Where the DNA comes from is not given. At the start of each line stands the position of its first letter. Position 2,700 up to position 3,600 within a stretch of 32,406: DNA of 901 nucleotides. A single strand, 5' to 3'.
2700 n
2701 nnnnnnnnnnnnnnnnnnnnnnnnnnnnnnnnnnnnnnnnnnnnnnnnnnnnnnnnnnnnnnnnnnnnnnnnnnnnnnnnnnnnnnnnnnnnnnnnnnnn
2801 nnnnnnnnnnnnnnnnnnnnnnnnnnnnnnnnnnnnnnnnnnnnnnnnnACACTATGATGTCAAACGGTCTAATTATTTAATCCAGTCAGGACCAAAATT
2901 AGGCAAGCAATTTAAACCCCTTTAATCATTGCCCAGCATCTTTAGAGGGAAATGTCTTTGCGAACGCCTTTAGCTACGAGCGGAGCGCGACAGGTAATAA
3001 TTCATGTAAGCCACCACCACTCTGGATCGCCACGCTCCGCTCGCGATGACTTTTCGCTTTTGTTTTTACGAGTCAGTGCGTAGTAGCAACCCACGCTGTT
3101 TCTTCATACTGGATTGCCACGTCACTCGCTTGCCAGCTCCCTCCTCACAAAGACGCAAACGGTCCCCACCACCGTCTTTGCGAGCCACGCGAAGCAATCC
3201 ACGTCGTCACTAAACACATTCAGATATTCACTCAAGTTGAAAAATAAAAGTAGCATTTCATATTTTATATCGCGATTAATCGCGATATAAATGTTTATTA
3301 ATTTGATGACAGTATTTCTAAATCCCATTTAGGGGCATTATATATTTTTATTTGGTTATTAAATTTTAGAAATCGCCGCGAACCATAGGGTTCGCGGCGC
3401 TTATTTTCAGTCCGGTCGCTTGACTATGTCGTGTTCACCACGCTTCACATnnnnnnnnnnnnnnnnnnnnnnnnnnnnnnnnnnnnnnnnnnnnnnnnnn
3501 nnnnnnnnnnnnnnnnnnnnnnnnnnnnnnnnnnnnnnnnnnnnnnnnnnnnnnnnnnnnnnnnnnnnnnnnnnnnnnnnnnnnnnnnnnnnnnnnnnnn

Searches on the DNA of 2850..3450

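Call 72: search_rna_families(source=window, start=2850, end=3450, threshold=evalue, max_evalue=1)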
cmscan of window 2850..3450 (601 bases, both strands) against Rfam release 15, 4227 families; matches with E-value up to 1: 4.
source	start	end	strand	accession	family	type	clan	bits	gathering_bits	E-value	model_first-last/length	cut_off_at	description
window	2910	2964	+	RF01367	CRISPR-DR54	Gene; CRISPR;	-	21.3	39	0.11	1-37/37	no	CRISPR RNA direct repeat element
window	3371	3401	-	RF04201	MIR7510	Gene; miRNA;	-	20.2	93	0.29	1-79/79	no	MIR7510 microRNA precursor family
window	3268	3398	+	RF01828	SprD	Gene; sRNA;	-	19.8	100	0.092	1-142/142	no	Small pathogenicity island RNA D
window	3263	3292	+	RF04145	MIR8706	Gene; miRNA;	-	18.9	95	0.74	1-101/101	no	MIR8706 microRNA precursor family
